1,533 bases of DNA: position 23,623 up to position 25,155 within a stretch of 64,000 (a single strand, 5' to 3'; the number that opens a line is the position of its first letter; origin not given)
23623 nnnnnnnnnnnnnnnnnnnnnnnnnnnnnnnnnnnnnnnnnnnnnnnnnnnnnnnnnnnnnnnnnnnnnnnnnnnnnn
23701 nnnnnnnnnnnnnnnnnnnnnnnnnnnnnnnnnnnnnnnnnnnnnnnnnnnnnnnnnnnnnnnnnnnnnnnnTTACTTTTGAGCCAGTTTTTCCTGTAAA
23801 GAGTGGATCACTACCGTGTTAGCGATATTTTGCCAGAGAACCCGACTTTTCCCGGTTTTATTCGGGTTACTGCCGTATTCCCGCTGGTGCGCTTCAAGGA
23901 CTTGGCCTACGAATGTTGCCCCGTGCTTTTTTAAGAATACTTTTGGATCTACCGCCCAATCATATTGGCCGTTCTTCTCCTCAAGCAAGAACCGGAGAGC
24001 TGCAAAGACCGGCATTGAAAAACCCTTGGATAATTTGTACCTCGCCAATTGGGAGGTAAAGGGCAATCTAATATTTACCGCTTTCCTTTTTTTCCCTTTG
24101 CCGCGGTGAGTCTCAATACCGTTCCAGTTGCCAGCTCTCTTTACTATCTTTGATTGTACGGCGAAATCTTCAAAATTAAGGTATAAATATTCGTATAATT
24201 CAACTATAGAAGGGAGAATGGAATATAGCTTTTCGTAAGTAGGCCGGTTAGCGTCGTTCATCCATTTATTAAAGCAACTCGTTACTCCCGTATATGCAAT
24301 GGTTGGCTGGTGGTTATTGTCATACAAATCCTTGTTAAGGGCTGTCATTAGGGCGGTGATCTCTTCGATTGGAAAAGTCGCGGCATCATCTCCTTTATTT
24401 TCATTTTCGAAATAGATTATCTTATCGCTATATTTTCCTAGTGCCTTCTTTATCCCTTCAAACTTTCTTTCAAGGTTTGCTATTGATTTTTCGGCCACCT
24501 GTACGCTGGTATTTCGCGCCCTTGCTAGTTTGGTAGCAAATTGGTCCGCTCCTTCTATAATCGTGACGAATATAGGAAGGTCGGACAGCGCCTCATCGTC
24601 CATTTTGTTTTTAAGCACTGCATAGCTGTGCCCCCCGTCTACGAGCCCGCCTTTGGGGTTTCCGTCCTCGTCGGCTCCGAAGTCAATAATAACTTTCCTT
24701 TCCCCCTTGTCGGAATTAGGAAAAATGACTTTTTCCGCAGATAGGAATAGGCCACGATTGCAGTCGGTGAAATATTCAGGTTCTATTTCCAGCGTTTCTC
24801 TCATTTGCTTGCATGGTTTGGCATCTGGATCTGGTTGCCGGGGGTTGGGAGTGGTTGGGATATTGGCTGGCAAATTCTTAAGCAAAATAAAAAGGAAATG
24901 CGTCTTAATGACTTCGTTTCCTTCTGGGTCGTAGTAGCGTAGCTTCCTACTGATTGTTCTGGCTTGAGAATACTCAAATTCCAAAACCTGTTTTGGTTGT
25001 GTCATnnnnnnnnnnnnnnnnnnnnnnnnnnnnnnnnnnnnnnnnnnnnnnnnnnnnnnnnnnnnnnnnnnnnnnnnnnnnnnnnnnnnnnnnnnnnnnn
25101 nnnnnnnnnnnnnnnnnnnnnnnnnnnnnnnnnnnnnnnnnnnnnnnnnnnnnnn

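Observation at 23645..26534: Integrase-less defence islet at tRNA-Asp bounded by a 21-bp direct repeat (DpnI-like endonuclease, AIPR-like protein, vsr remnant)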

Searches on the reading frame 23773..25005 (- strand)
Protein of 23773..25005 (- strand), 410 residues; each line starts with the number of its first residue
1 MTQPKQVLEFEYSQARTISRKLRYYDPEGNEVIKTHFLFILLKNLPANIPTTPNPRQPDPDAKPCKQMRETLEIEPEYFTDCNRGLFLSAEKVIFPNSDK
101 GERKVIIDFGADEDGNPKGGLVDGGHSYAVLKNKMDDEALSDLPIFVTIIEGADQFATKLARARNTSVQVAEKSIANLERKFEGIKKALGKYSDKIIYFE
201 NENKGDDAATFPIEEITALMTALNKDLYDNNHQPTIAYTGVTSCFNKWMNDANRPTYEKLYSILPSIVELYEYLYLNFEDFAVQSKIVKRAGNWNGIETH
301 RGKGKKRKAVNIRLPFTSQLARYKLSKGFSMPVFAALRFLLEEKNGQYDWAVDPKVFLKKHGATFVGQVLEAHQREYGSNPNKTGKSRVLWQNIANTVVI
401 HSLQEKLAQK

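Call 7: search_protein_families(library=pfam, proteins=[window:23773-25005:-], max_evalue=0.1)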
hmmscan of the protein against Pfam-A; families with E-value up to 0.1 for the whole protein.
window:23773-25005:- (410 aa): 1 family
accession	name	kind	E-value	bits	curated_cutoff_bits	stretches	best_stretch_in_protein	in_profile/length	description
PF10592.14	AIPR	-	7.4e-25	88.7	25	1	53-362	3-284/308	AIPR protein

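Call 11: search_protein_families(library=padloc, proteins=[window:23773-25005:-], max_evalue=0.01)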
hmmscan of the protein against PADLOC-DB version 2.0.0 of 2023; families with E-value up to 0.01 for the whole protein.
window:23773-25005:- (410 aa): 1 family
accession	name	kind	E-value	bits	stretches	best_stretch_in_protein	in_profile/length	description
PDLC02475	BrxC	-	0.0033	13.1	1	164-231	324-391/937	BrxC-PglY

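Call 12: search_protein_families(library=ncbifam, proteins=[window:23773-25005:-], max_evalue=0.01)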
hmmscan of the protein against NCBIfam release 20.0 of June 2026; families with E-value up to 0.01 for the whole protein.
window:23773-25005:- (410 aa): 0 families

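Call 34: find_homologous_proteins(query=window:23773-25005:-, max_evalue=0.00001)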
Query window:23773-25005:- (410 aa): 51 proteins with E <= 0.00001 among 2978 candidates.
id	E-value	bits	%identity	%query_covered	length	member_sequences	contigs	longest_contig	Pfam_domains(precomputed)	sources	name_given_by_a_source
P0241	2.4e-277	937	100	100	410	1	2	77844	PF10592.15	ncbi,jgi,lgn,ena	ncbi:MAG: AIPR family protein [Patescibacteria group bacterium]|jgi:hypothetical protein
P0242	9.9e-217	738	78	100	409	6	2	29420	PF10592.15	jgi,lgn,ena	-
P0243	6.3e-214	729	77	100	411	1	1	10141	PF10592.15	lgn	-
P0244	6.0e-213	725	77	100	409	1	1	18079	PF10592.15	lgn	-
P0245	4.7e-212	722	76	100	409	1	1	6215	PF10592.15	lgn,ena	-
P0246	5.4e-211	719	76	100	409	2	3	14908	PF10592.15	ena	-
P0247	5.7e-209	712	77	100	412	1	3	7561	PF10592.15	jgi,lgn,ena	-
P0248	2.3e-208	710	76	100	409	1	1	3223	PF10592.15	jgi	jgi:hypothetical protein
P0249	5.8e-208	709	76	100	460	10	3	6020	PF10592.15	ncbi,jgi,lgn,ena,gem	-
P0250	1.6e-206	704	75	100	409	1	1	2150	PF10592.15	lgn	-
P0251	3.6e-206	703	75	100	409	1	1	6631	PF10592.15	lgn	-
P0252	8.6e-200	682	72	99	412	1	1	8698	PF10592.15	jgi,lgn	jgi:hypothetical protein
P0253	1.1e-199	682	72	100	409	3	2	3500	PF10592.15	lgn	-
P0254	1.1e-198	678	71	100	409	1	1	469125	PF10592.15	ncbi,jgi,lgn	ncbi:MAG: AIPR family protein [Parcubacteria group bacterium]|jgi:hypothetical protein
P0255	6.0e-197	673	72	98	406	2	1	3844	PF10592.15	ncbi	-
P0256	1.1e-196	672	72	100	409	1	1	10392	PF10592.15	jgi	-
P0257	1.8e-194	665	70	100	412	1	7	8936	PF10592.15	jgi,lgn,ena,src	-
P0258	2.2e-194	664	72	99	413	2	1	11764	PF10592.15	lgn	-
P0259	3.9e-194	663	70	100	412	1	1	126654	PF10592.15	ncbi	-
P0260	1.6e-193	661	70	100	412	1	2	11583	PF10592.15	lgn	-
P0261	1.3e-191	655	70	100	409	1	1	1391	PF10592.15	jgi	jgi:hypothetical protein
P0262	1.4e-191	655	72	99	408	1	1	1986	PF10592.15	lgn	-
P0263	4.9e-186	637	70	99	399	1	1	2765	PF10592.15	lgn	-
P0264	1.0e-184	632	67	99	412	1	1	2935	PF10592.15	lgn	-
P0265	1.6e-183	629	67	100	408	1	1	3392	PF10592.15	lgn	-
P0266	4.2e-181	621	67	98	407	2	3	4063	PF10592.15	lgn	-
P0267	6.4e-178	610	66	98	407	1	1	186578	PF10592.15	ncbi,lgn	-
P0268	3.6e-174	598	64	99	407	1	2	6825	PF10592.15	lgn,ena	-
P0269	2.7e-172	592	64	100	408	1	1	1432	PF10592.15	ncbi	-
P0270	6.8e-172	590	64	99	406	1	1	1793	PF10592.15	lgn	-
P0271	3.4e-170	585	62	99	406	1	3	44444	PF10592.15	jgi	-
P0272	1.9e-168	579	62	99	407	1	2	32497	PF10592.15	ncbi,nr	ncbi:AIPR family protein [Candidatus Parcubacteria bacterium]|nr:AIPR family protein [Candidatus Par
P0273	3.2e-168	578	62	99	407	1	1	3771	PF10592.15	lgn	-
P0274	2.5e-167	575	64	99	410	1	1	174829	PF10592.15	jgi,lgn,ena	-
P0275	1.1e-166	573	63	97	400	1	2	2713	PF10592.15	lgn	-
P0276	6.2e-166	571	63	98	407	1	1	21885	PF10592.15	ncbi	-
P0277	1.9e-164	566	61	99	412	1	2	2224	PF10592.15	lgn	-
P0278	7.4e-164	564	61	99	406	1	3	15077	PF10592.15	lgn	-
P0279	3.0e-161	555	58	100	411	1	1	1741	PF10592.15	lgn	-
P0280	2.3e-154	533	60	98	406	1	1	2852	PF10592.15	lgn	-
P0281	2.4e-147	509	57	99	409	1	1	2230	PF10592.15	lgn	-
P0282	2.4e-143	496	62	86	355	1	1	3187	PF10592.15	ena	-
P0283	4.6e-142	492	55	98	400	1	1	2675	PF10592.15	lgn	-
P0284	8.5e-136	471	53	98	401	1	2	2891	PF10592.15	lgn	-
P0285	3.5e-130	453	69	72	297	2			PF10592.15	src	-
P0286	1.4e-105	372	67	61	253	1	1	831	PF10592.15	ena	-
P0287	1.4e-36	145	27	98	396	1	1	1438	PF10592.15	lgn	-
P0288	1.0e-34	139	32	93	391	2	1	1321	PF10592.15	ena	-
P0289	3.5e-33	134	31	87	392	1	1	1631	PF10592.15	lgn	-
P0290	1.7e-32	131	31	93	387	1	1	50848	PF10592.15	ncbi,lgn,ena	-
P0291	4.8e-29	120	28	91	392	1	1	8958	PF10592.15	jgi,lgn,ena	-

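Call 36: find_encoding_contigs(protein=P0242, flank=8000, max_places=3)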
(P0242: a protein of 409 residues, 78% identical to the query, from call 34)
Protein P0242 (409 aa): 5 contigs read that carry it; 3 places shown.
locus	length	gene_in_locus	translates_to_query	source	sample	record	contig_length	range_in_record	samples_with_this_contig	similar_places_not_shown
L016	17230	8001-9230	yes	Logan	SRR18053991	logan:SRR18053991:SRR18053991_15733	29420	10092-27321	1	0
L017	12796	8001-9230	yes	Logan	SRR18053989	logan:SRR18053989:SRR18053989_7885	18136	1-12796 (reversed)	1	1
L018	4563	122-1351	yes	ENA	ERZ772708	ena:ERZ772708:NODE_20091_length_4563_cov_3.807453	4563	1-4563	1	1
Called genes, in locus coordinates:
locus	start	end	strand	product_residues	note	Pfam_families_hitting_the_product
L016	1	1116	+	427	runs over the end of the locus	PF08843:AbiEii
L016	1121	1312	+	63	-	PF24749:DUF7695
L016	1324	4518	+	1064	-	PF13091:PLDc_2, PF00270:DEAD (faint), PF04851:ResIII, PF00176:SNF2-rel_dom, PF00271:Helicase_C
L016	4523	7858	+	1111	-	PF20473:MmeI_Mtase (weak), PF07669:Eco57I, PF02384:N6_Mtase, PF12950:TaqI_C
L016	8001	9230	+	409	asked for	PF10592:AIPR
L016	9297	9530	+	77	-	PF09954:DUF2188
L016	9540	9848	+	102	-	-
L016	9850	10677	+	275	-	-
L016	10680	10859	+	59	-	-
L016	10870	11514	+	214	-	-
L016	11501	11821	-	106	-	-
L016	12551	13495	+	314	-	PF00696:AA_kinase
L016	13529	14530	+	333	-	PF02729:OTCace_N, PF00185:OTCace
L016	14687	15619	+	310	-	PF02661:Fic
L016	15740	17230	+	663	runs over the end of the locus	PF03030:H_PPase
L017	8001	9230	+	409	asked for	PF10592:AIPR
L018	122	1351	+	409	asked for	PF10592:AIPR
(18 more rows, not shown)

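Call 37: find_encoding_contigs(protein=P0254, flank=8000, max_places=2)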
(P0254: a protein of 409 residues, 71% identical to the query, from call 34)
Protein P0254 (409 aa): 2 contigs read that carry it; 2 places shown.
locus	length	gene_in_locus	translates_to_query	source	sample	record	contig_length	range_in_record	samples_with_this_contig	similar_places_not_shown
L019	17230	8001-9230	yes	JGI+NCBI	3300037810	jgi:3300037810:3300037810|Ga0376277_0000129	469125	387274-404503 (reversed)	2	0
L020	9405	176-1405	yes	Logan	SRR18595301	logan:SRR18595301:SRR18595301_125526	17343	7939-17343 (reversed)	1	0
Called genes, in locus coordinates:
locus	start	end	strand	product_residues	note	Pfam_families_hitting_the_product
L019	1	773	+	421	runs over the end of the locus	PF13439:Glyco_transf_4, PF13579:Glyco_trans_4_4, PF20706:GT4-conflict, PF00534:Glycos_transf_1, PF13692:Glyco_trans_1_4, PF13524:Glyco_trans_1_2 (weak)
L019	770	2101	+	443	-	PF01943:Polysacc_synt, PF13440:Polysacc_synt_3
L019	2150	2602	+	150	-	PF07963:N_methyl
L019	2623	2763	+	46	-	-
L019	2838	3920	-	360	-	PF03462:PCRF, PF00472:RF-1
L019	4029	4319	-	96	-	PF01197:Ribosomal_L31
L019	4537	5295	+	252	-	PF00318:Ribosomal_S2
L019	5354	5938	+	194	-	PF00889:EF_TS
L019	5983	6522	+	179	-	PF07719:TPR_2 (weak)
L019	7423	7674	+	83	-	PF01541:GIY-YIG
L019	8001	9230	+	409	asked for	PF10592:AIPR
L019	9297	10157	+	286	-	PF09509:Hypoth_Ymh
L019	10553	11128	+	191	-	-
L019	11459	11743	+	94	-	PF26604:CBU_0592 (weak)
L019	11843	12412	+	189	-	PF23894:LD_SV2 (faint), PF13599:Pentapeptide_4, PF13576:Pentapeptide_3 (weak), PF13599:Pentapeptide_4, PF00805:Pentapeptide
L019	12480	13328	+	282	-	PF01734:Patatin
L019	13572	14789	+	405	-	-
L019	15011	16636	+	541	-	PF00989:PAS, PF13426:PAS_9, PF08447:PAS_3 (weak), PF00989:PAS, PF08448:PAS_4 (weak), PF13188:PAS_8, PF13426:PAS_9, PF00990:GGDEF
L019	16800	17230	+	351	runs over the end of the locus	-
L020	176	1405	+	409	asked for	PF10592:AIPR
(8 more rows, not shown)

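Call 38: find_encoding_contigs(protein=P0259, flank=8000, max_places=2)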
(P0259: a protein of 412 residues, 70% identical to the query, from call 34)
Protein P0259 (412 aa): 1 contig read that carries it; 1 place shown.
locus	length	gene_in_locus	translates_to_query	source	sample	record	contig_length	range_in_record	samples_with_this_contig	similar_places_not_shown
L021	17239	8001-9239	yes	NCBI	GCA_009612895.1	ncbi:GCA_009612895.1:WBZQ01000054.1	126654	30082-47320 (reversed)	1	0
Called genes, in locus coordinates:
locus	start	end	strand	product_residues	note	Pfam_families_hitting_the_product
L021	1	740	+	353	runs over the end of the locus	PF04545:Sigma70_r4, PF05066:HARE-HTH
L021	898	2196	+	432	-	PF26449:DUF8128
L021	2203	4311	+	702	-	PF01935:DUF87 (weak), PF10412:TrwB_AAD_bind, PF12696:TraG-D_C (weak), PF23477:zf_Tbcl_2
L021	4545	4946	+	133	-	PF04977:DivIC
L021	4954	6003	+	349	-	PF13616:Rotamase_3, PF00639:Rotamase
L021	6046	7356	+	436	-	PF00089:Trypsin, PF10459:Peptidase_S46 (faint), PF13365:Trypsin_2, PF13180:PDZ_2, PF00595:PDZ (weak), PF19805:DUF6288 (weak), PF17820:PDZ_6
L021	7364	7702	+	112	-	-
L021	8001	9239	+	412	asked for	PF10592:AIPR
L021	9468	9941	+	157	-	-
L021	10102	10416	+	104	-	PF00293:NUDIX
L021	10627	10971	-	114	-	-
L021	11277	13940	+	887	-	PF02861:Clp_N, PF13191:AAA_16 (weak), PF23569:NBD_SMAX1, PF00004:AAA, PF17871:AAA_lid_9, PF07724:AAA_2, PF07728:AAA_5, PF10431:ClpB_D2-small, +5 more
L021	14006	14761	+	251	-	PF18900:DUF5656 (weak)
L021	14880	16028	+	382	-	PF13365:Trypsin_2, PF13180:PDZ_2 (weak), PF17820:PDZ_6 (weak)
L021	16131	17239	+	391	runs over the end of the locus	PF13439:Glyco_transf_4, PF00534:Glycos_transf_1, PF13692:Glyco_trans_1_4, PF20706:GT4-conflict, PF13524:Glyco_trans_1_2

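Call 43: search_solved_structures(query=window:23773-25005:-, max_evalue=1, show_alignments=1)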
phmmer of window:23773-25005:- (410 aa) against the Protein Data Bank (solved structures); distinct sequences matched with E-value up to 1: 2.
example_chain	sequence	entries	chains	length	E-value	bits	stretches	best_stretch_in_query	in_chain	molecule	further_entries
5t5h_u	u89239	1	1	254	0.16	14.3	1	156-217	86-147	60S ribosomal protein L5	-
4v8m_Bu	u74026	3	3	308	0.18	14.2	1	152-217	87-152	60S RIBOSOMAL PROTEIN L5, PUTATIVE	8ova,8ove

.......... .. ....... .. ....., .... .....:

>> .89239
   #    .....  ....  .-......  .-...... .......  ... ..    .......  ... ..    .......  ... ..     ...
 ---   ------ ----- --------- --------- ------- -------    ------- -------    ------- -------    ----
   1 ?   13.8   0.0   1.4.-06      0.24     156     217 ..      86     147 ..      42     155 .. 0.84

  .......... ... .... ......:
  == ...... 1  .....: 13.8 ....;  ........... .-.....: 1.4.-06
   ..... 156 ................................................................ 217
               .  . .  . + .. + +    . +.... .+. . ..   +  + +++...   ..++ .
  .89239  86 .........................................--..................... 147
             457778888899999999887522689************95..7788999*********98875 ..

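Call 58: predict_structure(alignment_id=A1)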
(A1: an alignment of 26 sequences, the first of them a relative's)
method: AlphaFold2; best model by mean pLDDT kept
length: 410 residues; sequences in the alignment: 26
mean_pLDDT: 85.2   pTM: 0.58
mean pLDDT of the five models: 85.2, 83.8, 83.6, 82.0, 81.9
residues with pLDDT >= 90: 198; 70-90: 161; 50-70: 37; < 50: 14
segments of 3 or more residues with pLDDT < 50: 1-3, 166-174
pLDDT, mean of each block of 10 residues (from residue 1): 68 90 70 89 92 75 82 86 87 79 87 83 87 89 92 77 55 53 91 81 60 92 93 87 85 94 97 95 83 78 81 90 91 97 95 97 96 90 90 96 92
secondary structure, 60 per line:
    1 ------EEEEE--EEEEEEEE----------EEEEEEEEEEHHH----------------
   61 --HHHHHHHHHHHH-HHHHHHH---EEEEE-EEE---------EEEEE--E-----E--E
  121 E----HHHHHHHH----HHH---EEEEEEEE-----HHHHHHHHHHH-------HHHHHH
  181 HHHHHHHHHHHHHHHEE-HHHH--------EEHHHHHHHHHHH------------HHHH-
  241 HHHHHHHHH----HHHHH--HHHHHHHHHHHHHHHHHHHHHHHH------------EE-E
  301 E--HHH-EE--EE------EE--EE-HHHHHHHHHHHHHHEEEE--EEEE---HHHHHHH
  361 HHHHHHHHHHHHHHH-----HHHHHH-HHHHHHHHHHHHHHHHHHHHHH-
elements in order: E7-11 E14-21 E32-41 H63-74 H76-82 E86-90 E92-94 E104-108 H126-133 E144-151 H157-167 H175-195 H199-202 H213-223 H236-239 H241-249 H254-258 H261-284 H327-340 E341-344 E347-350 H354-375 H381-386 H388-409

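Call 60: fold_search(model_id=the predicted structure, library=pdb)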
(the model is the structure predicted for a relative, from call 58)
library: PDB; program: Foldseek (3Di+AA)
matches with E <= 10: 59; with E <= 0.001: 0
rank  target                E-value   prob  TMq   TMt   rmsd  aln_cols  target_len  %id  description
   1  7ol9_B                1.6e-01  0.63  0.21  0.37  12.7       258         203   14  Crystal structure of C-terminally truncated Bacillus subtilis nucleoid occlusion protein (Noc) complexed to the Noc-bi (released 2022-03-09)
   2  11qf_B                1.9e+00  0.06  0.08  0.10  16.4       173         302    9  I-PnoMI with solubilizing mutations (released 2026-03-25)
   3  8q01_G                2.5e+00  0.04  0.07  0.15  14.4       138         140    7  Neck of phage 812 after tail contraction (C6) (released 2024-08-07)
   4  3git_B                2.5e+00  0.03  0.07  0.07  15.0       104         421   17  Crystal structure of a truncated acetyl-CoA synthase (released 2009-10-06)
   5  6n7r_C                3.1e+00  0.04  0.10  0.20  16.9       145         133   10  Saccharomyces cerevisiae spliceosomal E complex (ACT1) (released 2019-09-18)
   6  7zkj_B                3.1e+00  0.04  0.07  0.05  14.8       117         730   18  CODH/ACS complex of C. hydrogenoformans (released 2022-11-02)
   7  9csk_B                3.4e+00  0.05  0.06  0.08  11.9       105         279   10  Crystal structure of CDK4 cyclin D1 in complex with atirmociclib (released 2025-03-26)
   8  8iyd_G                3.5e+00  0.03  0.06  0.15  15.3       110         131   12  Tail cap of phage lambda tail (released 2023-10-18)
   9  5v0u                  3.7e+00  0.01  0.09  0.09  19.9       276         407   11  Crystal structure of polymerase acid protein (PA) from Influenza A virus, WILSON-SMITH/1933 (H1N1) bound to follow on fr (released 2017-03-08)
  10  5k5d_C                3.9e+00  0.03  0.14  0.20  17.9       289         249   13  Structure of the C2221 form of Pnob8-like ParB-N domain (released 2016-06-15)
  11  8cja_B                3.9e+00  0.03  0.07  0.05  14.8       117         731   18  A225L/F231A variant of the CODH/ACS complex of C. hydrogenoformans (released 2024-02-21)
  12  3git_A                3.9e+00  0.02  0.07  0.07  14.9       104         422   16  Crystal structure of a truncated acetyl-CoA synthase (released 2009-10-06)
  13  7rcg_A                3.9e+00  0.01  0.08  0.11  26.2       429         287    7  I-OnuI_e-hPD1-f final stage reengineered variant of I-OnuI (released 2022-06-29)
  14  8cjb_B                4.1e+00  0.02  0.07  0.05  15.5       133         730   14  A268M variant of the CODH/ACS complex of C. hydrogenoformans (released 2024-02-21)
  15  9syt_A                4.1e+00  0.02  0.11  0.07  20.4       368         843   10  Asymmetric hexameric MmpS4-MmpL4 complex from Mycobacterium tuberculosis with "long" coiled-coil domain (released 2026-01-28)
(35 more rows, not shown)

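Call 81: search_protein_families(library=pfam, proteins=[L019:7423-7674:+], max_evalue=0.01)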
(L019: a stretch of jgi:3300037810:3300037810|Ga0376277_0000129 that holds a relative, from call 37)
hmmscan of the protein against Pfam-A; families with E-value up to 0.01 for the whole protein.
L019:7423-7674:+ (83 aa): 2 families
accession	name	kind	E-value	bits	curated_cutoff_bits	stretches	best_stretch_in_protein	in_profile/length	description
PF01541.30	GIY-YIG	-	1.2e-12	48.4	22.6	1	1-68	1-70/78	GIY-YIG catalytic domain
PF10544.15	T5orf172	-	0.00096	20.1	20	1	3-52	2-56/101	T5orf172 domain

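Call 100: find_related_loci(query=window:23773-25005:-, collection=viral_contigs, flank=8000)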
Query window:23773-25005:- (410 aa) in viral_contigs; peptide patterns used: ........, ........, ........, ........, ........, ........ (x = any residue, [..] = any of these).
No stretch of DNA in the collection matches any of the patterns.

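Call 103: search_protein_families(library=phrogs, proteins=[window:23773-25005:-], max_evalue=0.01)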
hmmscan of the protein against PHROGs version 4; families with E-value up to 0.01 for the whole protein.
window:23773-25005:- (410 aa): 0 families
